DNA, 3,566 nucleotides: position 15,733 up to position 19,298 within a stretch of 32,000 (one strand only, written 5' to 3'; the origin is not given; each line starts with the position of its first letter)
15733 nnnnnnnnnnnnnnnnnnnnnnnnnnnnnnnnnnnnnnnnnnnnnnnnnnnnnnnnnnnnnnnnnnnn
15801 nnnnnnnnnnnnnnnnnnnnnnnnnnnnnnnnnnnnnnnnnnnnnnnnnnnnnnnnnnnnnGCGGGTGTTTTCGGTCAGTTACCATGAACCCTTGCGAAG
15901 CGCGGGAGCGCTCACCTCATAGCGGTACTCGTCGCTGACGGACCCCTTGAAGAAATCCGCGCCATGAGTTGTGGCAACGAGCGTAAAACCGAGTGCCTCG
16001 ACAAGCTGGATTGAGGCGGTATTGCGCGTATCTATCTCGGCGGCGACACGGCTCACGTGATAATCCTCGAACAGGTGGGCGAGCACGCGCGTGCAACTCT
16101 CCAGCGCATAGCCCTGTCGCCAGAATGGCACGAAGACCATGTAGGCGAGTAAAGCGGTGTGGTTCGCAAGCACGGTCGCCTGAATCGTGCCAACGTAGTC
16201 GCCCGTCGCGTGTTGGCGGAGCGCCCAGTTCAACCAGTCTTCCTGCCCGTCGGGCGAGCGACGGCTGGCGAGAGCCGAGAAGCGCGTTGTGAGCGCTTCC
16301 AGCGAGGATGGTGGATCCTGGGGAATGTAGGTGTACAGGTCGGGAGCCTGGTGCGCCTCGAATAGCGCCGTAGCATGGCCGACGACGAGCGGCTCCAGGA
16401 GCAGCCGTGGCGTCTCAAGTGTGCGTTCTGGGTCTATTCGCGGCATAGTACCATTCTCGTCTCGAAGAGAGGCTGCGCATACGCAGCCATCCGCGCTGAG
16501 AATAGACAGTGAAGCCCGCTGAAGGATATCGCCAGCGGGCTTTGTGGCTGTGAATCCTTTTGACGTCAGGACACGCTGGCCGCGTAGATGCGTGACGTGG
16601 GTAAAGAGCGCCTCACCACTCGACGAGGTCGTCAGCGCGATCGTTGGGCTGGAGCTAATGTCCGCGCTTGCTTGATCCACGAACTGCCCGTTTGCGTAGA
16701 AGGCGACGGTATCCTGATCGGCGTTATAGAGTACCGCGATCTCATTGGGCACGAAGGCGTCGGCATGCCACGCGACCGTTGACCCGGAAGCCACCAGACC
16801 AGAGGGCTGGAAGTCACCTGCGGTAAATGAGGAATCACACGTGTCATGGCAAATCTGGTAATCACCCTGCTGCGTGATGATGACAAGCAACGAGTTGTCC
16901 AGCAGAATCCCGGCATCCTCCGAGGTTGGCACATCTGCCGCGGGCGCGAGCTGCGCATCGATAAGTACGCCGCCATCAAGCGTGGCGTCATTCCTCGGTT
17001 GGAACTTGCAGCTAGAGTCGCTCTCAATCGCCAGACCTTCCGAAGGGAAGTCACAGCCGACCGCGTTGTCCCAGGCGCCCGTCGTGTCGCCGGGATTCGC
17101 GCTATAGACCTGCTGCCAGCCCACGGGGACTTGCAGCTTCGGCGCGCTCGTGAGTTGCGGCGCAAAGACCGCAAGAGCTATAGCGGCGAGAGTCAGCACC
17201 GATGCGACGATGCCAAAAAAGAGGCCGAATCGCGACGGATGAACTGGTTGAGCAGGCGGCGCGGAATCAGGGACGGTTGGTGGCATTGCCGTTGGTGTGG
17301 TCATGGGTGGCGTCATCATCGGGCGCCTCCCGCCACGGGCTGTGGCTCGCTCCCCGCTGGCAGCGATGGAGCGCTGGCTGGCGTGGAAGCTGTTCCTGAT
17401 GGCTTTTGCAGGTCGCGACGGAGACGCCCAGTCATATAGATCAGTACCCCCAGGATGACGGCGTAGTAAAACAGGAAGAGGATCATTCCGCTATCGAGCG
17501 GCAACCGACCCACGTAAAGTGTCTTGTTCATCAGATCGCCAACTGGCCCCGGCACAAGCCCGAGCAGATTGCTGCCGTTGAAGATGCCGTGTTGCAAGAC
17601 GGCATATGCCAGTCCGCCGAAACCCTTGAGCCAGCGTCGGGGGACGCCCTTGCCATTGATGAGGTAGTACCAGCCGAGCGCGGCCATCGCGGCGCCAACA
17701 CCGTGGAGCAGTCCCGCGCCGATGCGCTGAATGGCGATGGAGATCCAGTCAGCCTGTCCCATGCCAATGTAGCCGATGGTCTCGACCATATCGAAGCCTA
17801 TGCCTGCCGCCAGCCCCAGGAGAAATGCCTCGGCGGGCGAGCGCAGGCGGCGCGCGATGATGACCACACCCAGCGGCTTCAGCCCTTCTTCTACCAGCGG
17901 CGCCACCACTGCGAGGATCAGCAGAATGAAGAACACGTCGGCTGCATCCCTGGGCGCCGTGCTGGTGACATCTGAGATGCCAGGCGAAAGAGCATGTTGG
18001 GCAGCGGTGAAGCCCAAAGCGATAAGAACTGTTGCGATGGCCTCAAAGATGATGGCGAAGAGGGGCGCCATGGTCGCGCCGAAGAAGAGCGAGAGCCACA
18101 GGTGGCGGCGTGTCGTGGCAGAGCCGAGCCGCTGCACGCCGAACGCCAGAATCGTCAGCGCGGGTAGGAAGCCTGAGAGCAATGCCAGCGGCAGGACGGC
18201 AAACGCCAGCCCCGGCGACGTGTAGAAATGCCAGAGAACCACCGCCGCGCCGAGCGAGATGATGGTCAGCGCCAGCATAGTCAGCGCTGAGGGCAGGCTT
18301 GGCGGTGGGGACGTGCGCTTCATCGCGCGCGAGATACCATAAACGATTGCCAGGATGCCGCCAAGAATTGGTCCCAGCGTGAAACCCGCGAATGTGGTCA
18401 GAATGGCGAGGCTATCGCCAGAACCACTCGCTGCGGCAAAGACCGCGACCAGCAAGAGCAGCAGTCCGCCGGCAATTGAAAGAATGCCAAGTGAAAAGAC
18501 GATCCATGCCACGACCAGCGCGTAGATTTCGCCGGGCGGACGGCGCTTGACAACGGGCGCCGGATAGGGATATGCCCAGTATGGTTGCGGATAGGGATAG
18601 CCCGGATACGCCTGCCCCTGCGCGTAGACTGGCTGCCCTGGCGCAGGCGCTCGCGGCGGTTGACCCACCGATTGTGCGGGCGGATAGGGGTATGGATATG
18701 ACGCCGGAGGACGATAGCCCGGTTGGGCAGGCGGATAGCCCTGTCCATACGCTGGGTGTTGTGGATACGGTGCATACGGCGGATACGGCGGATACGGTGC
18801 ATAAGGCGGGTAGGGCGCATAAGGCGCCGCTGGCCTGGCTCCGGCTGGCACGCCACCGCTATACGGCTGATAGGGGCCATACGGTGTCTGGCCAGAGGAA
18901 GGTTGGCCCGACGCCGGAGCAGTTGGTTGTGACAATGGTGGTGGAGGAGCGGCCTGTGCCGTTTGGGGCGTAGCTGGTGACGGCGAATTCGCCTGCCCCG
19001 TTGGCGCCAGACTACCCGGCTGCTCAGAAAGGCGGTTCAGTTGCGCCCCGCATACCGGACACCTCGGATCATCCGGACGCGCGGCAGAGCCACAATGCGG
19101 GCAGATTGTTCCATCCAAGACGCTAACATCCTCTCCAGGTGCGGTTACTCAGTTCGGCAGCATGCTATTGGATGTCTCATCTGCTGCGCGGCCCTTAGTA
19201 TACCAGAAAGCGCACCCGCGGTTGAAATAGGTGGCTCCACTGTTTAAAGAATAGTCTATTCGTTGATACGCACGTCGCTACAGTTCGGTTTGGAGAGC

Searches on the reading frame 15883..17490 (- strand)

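Call 16: search_protein_families(library=pfam, proteins=[window:15883-17490:-], max_evalue=0.001)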
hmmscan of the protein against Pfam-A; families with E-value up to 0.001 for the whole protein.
window:15883-17490:- (536 aa): 3 families
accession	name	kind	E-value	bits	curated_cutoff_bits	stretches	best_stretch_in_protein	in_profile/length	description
PF13302.13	Acetyltransf_3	-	3.3e-21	76.9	25.4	1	362-503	1-138/138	Acetyltransferase (GNAT) domain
PF00583.31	Acetyltransf_1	-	1.4e-06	29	20.7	1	419-502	27-116/116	Acetyltransferase (GNAT) family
PF13523.12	Acetyltransf_8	-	7.2e-05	22.9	27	1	458-506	93-141/145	Acetyltransferase (GNAT) domain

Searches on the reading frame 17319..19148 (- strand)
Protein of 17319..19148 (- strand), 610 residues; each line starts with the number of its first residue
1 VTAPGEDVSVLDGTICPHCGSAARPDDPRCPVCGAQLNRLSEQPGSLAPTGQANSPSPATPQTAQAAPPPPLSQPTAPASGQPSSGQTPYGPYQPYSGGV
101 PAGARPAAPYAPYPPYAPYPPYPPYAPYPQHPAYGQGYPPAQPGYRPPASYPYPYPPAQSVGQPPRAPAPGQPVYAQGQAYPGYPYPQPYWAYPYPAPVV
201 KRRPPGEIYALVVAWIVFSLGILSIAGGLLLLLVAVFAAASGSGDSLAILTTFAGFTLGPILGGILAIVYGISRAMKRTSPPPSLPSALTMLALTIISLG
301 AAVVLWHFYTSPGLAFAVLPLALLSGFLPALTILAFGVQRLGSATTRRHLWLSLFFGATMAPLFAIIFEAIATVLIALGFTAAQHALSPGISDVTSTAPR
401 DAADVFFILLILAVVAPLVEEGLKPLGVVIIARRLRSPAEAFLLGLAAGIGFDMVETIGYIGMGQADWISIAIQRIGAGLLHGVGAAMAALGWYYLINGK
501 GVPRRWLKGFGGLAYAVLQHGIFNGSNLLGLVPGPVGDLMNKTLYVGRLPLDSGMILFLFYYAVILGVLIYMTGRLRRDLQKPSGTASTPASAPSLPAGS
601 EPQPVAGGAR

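Call 16: search_protein_families(library=pfam, proteins=[window:17319-19148:-], max_evalue=0.001)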
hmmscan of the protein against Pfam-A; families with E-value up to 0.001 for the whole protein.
window:17319-19148:- (610 aa): 3 families
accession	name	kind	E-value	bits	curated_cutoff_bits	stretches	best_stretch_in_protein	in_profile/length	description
PF13367.11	PrsW-protease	-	1.6e-16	60.8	23.5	1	349-529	5-176/196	PrsW family intramembrane metalloprotease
PF13240.11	Zn_Ribbon_1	-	0.0001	22.4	25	1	16-37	2-23/23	zinc-ribbon domain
PF13248.11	Zn_ribbon_3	-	0.00053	19.8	27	1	14-36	3-25/26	zinc-ribbon domain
